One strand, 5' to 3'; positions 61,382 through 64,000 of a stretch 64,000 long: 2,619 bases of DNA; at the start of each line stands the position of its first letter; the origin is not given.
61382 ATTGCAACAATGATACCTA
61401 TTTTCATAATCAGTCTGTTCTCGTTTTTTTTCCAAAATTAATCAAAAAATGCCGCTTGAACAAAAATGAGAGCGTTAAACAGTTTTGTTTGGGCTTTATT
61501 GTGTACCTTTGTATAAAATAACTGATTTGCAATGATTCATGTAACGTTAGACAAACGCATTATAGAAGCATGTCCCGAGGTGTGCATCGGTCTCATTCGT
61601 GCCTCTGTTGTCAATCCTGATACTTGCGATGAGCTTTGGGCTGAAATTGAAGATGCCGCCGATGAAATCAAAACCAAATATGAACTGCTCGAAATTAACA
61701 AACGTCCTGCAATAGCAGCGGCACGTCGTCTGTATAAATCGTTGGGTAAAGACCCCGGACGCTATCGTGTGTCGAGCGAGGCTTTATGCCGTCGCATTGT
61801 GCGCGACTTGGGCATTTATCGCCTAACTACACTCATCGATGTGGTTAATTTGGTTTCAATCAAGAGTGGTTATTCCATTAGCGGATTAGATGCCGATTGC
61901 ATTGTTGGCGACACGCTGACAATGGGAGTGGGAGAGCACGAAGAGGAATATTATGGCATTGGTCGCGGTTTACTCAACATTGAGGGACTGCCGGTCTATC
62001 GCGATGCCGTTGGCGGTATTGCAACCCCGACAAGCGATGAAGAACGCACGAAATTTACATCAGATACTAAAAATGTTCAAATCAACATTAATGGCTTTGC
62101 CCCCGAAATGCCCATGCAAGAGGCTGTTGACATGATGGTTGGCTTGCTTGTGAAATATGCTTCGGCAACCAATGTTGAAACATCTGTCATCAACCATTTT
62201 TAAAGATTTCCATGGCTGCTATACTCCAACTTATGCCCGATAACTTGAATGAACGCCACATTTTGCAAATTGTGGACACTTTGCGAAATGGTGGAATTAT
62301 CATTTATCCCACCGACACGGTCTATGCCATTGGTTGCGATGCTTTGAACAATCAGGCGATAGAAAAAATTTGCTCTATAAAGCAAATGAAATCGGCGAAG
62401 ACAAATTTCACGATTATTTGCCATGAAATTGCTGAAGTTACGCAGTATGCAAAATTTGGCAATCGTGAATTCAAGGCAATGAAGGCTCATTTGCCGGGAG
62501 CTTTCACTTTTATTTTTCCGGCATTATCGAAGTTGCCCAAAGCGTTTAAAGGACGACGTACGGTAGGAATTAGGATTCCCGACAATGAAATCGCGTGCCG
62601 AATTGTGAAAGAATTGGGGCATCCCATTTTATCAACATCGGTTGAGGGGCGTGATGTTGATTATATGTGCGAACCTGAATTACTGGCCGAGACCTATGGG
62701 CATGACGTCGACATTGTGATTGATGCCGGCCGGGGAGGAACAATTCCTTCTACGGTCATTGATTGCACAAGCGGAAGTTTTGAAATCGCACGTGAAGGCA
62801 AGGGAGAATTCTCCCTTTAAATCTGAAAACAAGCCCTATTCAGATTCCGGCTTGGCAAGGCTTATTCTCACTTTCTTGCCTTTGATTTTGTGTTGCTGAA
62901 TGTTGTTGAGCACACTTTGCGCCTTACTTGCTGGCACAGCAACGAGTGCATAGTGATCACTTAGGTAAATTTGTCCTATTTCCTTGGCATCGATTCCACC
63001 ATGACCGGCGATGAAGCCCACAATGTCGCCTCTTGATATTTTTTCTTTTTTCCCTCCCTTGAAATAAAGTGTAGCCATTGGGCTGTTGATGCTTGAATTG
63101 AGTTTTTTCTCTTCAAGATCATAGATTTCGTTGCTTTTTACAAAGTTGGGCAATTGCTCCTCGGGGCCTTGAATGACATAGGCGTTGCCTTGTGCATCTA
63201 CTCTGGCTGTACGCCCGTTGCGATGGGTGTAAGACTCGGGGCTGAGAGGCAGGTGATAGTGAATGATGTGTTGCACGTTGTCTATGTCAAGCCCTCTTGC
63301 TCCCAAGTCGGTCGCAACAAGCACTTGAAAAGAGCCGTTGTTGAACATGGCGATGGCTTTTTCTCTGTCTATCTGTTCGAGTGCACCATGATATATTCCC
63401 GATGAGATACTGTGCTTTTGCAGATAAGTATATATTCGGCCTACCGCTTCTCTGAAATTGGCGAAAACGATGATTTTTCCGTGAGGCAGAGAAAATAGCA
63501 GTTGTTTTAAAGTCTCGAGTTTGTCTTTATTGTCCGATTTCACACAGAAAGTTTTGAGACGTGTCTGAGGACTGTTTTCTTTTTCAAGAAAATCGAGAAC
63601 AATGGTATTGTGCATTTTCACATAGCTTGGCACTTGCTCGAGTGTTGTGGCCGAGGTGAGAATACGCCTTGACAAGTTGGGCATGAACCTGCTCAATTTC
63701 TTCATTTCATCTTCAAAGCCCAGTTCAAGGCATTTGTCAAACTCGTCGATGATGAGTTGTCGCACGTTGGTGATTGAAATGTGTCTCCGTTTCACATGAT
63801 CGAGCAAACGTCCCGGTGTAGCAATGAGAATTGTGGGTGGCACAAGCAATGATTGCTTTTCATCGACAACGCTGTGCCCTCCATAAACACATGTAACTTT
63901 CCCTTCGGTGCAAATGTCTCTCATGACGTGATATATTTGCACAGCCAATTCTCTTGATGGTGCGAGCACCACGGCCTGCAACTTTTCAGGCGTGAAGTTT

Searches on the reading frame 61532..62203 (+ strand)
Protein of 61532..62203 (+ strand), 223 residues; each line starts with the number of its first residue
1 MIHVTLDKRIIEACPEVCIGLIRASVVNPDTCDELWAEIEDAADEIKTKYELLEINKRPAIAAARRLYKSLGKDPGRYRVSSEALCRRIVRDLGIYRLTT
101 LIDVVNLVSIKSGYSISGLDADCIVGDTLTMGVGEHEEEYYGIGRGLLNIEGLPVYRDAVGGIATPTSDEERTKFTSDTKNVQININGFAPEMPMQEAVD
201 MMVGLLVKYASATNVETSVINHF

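Call 100: search_protein_families(library=pfam, proteins=[window:61532-62203:+], max_evalue=0.00001)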
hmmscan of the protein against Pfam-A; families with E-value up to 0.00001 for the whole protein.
window:61532-62203:+ (223 aa): 1 family
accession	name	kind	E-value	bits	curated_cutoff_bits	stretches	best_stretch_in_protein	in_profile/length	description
PF03483.22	B3_4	-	8.1e-13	48.8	29.3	1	64-193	2-131/174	B3/4 domain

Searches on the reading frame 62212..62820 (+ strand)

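Call 100: search_protein_families(library=pfam, proteins=[window:62212-62820:+], max_evalue=0.00001)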
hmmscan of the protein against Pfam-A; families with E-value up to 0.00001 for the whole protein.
window:62212-62820:+ (202 aa): 1 family
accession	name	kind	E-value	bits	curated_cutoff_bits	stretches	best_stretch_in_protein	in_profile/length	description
PF01300.24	Sua5_yciO_yrdC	-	6.2e-46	156.6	25.1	1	23-196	2-178/178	Telomere recombination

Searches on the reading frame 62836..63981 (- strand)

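Call 100: search_protein_families(library=pfam, proteins=[window:62836-63981:-], max_evalue=0.00001)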
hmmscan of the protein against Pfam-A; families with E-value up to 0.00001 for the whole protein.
window:62836-63981:- (381 aa): 3 families
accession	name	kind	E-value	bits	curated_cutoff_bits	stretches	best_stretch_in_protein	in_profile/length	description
PF00271.37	Helicase_C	-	4.7e-29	101.3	23.5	1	153-261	1-109/110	Helicase conserved C-terminal domain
PF00270.35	DEAD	-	4.4e-23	82.3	26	1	2-113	47-160/167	DEAD/DEAH box helicase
PF03880.21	DbpA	-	7.5e-23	80.8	25.6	1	304-374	1-71/72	DbpA RNA binding domain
